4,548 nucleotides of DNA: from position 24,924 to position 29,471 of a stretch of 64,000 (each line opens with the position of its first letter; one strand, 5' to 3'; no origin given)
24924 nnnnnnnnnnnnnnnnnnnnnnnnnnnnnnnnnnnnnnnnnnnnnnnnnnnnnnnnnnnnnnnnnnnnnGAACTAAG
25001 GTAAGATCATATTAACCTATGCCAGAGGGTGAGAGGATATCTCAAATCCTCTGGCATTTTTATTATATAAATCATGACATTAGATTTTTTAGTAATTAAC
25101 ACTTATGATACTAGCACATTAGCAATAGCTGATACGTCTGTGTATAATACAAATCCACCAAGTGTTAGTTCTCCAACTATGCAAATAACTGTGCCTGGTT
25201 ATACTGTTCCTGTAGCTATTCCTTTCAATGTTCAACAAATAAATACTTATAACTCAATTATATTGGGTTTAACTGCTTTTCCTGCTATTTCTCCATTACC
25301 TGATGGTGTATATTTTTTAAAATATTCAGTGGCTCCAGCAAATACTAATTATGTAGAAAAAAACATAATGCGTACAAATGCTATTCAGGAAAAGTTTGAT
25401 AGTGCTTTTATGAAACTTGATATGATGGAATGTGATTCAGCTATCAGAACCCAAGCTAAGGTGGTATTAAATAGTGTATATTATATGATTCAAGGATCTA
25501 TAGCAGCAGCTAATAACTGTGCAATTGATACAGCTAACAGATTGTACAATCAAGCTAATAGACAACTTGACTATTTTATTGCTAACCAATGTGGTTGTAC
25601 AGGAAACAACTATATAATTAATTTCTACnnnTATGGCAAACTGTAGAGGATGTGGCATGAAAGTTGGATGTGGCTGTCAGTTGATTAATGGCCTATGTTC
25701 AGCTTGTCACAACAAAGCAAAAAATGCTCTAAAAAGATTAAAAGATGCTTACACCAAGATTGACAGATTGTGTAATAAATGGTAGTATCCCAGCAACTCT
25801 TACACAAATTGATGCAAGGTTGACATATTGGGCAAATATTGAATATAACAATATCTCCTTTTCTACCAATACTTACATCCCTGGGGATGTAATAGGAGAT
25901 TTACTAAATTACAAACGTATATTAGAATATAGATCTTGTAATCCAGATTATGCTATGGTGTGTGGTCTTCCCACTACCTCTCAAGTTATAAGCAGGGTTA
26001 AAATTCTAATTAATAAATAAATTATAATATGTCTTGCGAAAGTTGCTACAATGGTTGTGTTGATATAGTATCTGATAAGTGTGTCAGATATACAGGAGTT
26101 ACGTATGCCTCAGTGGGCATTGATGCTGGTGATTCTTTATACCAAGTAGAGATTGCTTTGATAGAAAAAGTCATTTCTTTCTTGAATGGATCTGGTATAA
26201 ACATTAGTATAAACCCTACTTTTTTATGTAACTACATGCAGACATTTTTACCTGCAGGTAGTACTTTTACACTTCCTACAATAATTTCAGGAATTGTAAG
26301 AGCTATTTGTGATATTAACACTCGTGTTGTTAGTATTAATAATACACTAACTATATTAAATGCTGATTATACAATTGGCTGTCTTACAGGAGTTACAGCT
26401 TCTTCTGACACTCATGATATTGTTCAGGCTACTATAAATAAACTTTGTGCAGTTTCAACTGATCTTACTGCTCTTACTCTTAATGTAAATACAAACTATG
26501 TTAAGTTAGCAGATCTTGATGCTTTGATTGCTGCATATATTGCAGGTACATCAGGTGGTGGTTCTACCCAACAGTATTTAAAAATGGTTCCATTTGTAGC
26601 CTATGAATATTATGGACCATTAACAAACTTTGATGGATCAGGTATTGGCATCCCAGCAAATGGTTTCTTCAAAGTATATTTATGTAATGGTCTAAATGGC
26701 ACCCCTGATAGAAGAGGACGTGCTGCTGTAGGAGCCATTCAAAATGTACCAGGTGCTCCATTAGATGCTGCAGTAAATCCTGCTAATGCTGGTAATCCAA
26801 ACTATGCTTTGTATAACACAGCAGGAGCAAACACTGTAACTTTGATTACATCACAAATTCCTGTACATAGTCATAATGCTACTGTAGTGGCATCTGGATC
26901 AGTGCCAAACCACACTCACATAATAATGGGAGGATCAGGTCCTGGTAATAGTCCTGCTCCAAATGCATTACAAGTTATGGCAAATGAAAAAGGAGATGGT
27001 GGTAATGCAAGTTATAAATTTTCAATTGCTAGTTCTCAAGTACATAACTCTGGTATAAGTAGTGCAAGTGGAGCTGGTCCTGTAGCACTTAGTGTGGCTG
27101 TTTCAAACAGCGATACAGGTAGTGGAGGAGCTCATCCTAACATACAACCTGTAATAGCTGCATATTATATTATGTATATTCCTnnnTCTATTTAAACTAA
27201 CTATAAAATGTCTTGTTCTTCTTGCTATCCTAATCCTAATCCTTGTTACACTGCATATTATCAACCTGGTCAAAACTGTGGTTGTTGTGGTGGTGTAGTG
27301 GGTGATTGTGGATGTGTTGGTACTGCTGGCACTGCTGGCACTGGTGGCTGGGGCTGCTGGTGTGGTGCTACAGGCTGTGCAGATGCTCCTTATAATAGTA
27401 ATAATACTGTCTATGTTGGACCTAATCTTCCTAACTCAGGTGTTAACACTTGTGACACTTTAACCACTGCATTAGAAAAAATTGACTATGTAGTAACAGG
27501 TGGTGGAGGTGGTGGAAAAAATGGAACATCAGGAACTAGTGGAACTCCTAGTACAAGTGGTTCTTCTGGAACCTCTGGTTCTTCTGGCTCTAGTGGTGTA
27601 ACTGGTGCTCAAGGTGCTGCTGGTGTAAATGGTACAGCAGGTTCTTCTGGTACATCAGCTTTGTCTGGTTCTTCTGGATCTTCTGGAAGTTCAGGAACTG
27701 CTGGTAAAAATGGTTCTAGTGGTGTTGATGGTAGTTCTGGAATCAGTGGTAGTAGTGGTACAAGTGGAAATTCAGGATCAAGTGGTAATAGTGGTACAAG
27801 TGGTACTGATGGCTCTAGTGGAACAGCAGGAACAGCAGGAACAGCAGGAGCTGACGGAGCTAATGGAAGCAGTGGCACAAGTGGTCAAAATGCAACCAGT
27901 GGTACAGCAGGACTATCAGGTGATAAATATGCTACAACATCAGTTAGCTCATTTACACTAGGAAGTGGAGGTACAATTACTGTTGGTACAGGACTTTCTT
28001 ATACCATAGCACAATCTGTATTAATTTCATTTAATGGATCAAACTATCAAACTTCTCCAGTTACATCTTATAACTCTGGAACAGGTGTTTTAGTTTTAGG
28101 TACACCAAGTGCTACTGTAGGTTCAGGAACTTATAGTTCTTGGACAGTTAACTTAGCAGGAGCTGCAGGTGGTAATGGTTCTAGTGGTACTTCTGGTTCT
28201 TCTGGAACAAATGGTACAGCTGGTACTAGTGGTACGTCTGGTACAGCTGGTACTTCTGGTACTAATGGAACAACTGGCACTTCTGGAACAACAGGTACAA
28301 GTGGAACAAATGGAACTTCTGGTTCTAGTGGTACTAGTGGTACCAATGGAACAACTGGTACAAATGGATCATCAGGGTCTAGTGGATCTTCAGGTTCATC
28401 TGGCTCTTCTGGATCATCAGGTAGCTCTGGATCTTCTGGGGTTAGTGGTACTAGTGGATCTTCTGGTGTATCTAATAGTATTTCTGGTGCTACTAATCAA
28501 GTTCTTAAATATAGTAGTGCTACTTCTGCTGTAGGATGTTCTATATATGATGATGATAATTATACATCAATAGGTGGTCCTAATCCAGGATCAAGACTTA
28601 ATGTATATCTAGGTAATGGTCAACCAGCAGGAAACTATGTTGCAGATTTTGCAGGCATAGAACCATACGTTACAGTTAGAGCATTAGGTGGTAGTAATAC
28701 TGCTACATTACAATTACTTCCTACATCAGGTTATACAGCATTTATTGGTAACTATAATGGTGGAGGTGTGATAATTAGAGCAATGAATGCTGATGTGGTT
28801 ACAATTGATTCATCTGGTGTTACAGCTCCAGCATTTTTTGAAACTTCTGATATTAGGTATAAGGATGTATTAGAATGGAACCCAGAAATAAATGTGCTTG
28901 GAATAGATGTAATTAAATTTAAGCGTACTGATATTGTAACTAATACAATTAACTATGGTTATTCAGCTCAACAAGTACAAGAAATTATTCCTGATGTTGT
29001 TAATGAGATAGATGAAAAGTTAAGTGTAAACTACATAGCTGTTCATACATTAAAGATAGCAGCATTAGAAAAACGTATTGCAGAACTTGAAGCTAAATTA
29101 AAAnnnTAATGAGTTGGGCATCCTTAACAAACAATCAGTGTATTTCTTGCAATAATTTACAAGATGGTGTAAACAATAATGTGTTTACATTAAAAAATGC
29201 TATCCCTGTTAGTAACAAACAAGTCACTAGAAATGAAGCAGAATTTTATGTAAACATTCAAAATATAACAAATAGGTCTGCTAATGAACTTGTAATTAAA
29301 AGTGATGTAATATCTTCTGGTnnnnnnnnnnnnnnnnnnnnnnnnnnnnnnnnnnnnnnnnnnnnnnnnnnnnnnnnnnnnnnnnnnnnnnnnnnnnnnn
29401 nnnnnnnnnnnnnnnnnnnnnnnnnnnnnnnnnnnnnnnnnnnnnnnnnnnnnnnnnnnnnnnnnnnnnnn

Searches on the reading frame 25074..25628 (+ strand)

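Call 9: search_protein_families(library=phrogs, proteins=[window:25074-25628:+], max_evalue=0.01)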
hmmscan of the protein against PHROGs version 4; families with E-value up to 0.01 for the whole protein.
window:25074-25628:+ (185 aa): 1 family
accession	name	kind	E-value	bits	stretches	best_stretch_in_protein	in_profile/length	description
phrog_31752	-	head and packaging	1.9e-07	31.9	1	3-168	8-167/171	virion structural protein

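Call 10: search_protein_families(library=pfam, proteins=[window:25074-25628:+], max_evalue=0.01)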
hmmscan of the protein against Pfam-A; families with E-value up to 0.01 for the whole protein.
window:25074-25628:+ (185 aa): 0 families

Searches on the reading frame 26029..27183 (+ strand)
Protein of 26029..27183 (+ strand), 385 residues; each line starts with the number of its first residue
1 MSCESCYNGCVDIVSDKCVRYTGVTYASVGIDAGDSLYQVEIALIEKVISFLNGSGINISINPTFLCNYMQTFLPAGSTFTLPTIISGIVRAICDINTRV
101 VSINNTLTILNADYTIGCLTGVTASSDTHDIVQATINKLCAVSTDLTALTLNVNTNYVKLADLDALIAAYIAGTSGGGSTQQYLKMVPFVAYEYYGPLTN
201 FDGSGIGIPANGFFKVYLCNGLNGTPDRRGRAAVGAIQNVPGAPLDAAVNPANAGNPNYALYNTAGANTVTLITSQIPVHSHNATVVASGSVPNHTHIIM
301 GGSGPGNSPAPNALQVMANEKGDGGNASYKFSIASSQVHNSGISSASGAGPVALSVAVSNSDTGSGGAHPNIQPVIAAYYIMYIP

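Call 5: search_protein_families(library=pfam, proteins=[window:26029-27183:+], max_evalue=0.1)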
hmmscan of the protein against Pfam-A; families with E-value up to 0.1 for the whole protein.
window:26029-27183:+ (385 aa): 1 family
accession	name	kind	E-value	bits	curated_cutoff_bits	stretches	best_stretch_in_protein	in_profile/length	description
PF16343.11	DUF4973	-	0.027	14.9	27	1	77-113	33-69/129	Domain of unknown function (DUF4973)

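Call 9: search_protein_families(library=phrogs, proteins=[window:26029-27183:+], max_evalue=0.01)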
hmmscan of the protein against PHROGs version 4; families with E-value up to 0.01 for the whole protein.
window:26029-27183:+ (385 aa): 2 families
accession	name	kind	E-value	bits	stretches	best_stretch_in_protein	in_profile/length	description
phrog_8469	-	tail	1.6e-13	51.7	1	211-384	143-301/303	tail fiber protein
phrog_8763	-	tail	1.8e-09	37.3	1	217-383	607-747/1024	tail protein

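Call 27: search_solved_structures(query=window:26029-27183:+, max_evalue=1)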
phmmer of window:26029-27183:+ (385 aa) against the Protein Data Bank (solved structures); distinct sequences matched with E-value up to 1: 0.

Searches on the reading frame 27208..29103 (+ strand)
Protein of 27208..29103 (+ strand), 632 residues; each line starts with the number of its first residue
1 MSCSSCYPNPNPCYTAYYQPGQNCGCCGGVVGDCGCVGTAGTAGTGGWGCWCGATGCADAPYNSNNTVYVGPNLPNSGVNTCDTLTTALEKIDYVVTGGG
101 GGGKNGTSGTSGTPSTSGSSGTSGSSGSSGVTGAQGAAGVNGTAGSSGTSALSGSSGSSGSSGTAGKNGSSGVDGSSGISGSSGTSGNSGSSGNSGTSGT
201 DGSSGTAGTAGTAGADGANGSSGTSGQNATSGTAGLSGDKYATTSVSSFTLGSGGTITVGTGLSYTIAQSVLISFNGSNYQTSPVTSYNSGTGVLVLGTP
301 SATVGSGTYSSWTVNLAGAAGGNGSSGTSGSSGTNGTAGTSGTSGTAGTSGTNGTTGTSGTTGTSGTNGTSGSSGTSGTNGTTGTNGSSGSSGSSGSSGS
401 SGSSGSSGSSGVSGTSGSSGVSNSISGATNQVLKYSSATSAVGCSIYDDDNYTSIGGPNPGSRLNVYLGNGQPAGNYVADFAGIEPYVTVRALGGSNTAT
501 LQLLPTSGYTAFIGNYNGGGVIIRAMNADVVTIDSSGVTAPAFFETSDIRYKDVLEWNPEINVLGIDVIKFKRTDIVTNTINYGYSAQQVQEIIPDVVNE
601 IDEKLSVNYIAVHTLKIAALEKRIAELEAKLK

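Call 5: search_protein_families(library=pfam, proteins=[window:27208-29103:+], max_evalue=0.1)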
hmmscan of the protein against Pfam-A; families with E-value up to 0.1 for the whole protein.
window:27208-29103:+ (632 aa): 2 families
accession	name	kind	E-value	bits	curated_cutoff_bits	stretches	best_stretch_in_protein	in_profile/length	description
PF01391.23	Collagen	-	1.2e-28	99.1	27.2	5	363-420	1-58/60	Collagen triple helix repeat (20 copies)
PF13884.11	Peptidase_S74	-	0.0087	16.8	22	1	547-598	1-57/58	Chaperone of endosialidase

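Call 9: search_protein_families(library=phrogs, proteins=[window:27208-29103:+], max_evalue=0.01)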
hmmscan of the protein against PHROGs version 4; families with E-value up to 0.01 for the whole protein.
window:27208-29103:+ (632 aa): 18 families
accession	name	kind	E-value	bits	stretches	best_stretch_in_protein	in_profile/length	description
phrog_5073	-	tail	1.2e-25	91.5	2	308-451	250-382/519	tail fiber protein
phrog_6320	-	tail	1.8e-24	87.5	2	297-420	65-185/745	tail fiber protein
phrog_1806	-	tail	3.1e-21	76.9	2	318-439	127-251/276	collagen like minor tail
phrog_819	-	tail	1.1e-19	71.2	2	258-427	400-596/1024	tail protein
phrog_26246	-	tail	1.8e-18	67.8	3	316-424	105-213/329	tail protein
phrog_18350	-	tail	1.6e-17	65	3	312-435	93-219/253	tail fiber protein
phrog_8745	-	tail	5.2e-15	54.9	2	317-424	1382-1489/1803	tail fiber protein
phrog_366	-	tail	4.9e-13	50.3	3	163-272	312-414/474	tail fiber protein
phrog_33406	-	tail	7.6e-10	38.7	2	324-406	191-273/651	tail fiber protein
phrog_36982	-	unknown function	1.3e-08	34.2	1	24-444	241-662/944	-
phrog_38766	-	head and packaging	2.8e-07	30.5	2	319-422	71-174/478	virion structural protein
phrog_32123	-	unknown function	5.7e-07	29.2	1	102-190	220-308/532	-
phrog_29268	-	unknown function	1.3e-05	24.6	1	192-429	293-528/653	-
phrog_3420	-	unknown function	2.1e-05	23.3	1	28-285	114-371/929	-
phrog_38806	-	unknown function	7.9e-05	23.2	0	326-404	75-153/285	-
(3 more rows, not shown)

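Call 94: search_solved_structures(query=window:27208-29103:+, max_evalue=0.01)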
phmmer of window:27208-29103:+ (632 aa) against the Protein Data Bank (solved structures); distinct sequences matched with E-value up to 0.01: 39.
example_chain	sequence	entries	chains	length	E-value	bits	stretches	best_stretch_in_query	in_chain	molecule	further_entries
3hqv_B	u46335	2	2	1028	2.9e-90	306.8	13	100-239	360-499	Collagen alpha-2(I) chain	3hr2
3hqv_A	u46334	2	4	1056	1.6e-79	271.2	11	100-238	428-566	Collagen alpha-1(I) chain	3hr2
8zxl_X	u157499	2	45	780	1e-58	202.6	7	100-225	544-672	spindlefibril | axialfibril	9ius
9han_A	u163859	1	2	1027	4.3e-23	84.9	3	103-237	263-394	Collagen type VI alpha 1 chain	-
9wxp_CD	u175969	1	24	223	1.2e-22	83.4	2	100-226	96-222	Collagen type II alpha 1 chain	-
9han_B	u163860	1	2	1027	2.7e-21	78.9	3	100-240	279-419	Collagen type VI alpha 2 chain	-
9wxp_AC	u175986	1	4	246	9.1e-21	77.2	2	103-238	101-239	Collagen type XI alpha 1 chain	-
9wxp_BL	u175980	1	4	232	2.4e-20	75.8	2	103-226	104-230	Collagen alpha-3(IX) chain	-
9wxp_BK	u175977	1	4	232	7.8e-20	74.1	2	101-232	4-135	Collagen type IX alpha 2 chain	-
9wxp_BD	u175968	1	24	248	1.1e-19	73.6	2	318-419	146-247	Collagen type II alpha 1 chain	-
9wxp_BJ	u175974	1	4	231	2.6e-19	72.4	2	100-227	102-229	Collagen alpha-1(IX) chain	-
9han_C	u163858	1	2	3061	3.2e-19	72.1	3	102-238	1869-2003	Collagen type VI alpha 3 chain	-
9wxp_DD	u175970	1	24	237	3.4e-19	72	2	101-220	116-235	Collagen type II alpha 1 chain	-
9wxp_BB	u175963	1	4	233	4.5e-19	71.6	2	118-238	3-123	Collagen type V alpha 2 chain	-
9wxp_CA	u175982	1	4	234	5.5e-19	71.3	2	100-240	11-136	Fibrillar collagen NC1 domain-containing protein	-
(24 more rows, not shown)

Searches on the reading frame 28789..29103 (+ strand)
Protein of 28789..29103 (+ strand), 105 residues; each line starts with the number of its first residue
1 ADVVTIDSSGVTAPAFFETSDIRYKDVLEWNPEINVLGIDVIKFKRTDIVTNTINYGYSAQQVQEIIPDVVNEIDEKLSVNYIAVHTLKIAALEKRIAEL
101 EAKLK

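Call 95: search_solved_structures(query=A8, max_evalue=1, show_alignments=2)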
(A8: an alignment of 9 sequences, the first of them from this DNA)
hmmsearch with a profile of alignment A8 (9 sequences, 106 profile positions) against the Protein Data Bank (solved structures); distinct sequences matched with E-value up to 1: 6.
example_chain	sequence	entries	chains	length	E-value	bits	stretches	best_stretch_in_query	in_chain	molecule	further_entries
6f45_A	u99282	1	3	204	1.8e-06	31.4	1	17-104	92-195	Long tail fiber distal subunit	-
8hqz_d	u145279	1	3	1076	0.00098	22.6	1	28-82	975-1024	L-shaped tail fiber assembly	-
8fmw_AH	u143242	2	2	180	0.023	18.2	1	23-99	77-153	50S ribosomal protein L6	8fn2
7dc3_A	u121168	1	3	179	0.062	16.8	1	50-71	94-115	Isoform 2 of Myelin regulatory factor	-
4c7n_B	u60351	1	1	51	0.3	14.6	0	86-105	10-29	SYNTHETIC ALPHA-HELIX, IM10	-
8jov_1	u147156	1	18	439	0.45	14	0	17-101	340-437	Putative tail fiber protein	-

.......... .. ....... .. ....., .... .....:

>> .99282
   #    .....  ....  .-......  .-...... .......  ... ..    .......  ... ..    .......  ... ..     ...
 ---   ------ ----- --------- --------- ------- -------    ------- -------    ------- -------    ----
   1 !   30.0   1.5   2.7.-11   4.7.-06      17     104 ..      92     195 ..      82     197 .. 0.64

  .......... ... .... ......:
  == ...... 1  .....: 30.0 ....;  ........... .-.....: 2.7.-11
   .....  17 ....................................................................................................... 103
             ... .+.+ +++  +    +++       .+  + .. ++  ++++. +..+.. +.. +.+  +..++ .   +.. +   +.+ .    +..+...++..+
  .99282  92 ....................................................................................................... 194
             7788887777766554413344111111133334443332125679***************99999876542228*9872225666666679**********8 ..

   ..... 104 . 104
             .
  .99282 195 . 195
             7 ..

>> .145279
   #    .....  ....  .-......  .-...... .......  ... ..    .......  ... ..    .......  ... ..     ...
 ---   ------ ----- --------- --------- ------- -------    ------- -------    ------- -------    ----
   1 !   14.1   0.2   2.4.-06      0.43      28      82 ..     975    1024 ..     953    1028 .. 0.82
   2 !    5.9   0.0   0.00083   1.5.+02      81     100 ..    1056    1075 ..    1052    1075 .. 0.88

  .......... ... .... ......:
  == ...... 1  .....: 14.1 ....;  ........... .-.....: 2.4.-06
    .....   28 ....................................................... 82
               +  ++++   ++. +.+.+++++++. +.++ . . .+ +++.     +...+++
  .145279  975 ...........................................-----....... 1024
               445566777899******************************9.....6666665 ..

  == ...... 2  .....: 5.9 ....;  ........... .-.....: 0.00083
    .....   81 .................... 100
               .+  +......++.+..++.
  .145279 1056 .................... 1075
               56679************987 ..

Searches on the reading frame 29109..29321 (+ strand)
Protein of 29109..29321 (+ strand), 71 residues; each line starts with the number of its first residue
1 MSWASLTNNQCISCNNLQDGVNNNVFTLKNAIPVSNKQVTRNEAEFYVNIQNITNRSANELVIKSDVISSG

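Call 14: find_homologous_proteins(query=A2, max_evalue=0.01)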
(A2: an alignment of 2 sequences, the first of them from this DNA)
Query A2 (2 sequences) (71 aa, profile of the alignment): 6 proteins with E <= 0.01 among 6 candidates.
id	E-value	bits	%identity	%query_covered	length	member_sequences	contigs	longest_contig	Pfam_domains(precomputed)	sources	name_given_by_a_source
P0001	4.7e-40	153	99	100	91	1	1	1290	-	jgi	jgi:orotate phosphoribosyltransferase-like protein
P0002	1.8e-25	107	61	99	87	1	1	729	-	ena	-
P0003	3.3e-23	99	56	94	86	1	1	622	-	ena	-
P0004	1.0e-21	95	51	94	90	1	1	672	-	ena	-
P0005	1.5e-17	81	62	70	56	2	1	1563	-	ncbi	-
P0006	1.6e-17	81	56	86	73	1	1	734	-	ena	-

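Call 18: find_encoding_contigs(protein=P0005, flank=5000)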
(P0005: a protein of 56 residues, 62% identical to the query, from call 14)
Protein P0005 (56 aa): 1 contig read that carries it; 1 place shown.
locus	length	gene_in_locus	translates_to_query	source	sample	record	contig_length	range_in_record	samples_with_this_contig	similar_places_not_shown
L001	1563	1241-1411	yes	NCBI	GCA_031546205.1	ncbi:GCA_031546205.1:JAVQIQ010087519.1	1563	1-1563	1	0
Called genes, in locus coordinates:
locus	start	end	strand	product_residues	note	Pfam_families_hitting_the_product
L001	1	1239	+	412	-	?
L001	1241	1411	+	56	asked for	-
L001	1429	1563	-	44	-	?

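Call 19: find_encoding_contigs(protein=P0001, flank=5000)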
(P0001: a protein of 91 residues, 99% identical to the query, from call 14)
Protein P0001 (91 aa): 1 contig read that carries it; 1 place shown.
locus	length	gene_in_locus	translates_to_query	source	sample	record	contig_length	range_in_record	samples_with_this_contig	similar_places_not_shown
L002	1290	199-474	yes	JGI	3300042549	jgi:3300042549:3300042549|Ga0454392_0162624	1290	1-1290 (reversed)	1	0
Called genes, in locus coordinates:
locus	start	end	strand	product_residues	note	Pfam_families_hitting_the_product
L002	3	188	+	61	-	?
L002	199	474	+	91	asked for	-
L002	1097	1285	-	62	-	-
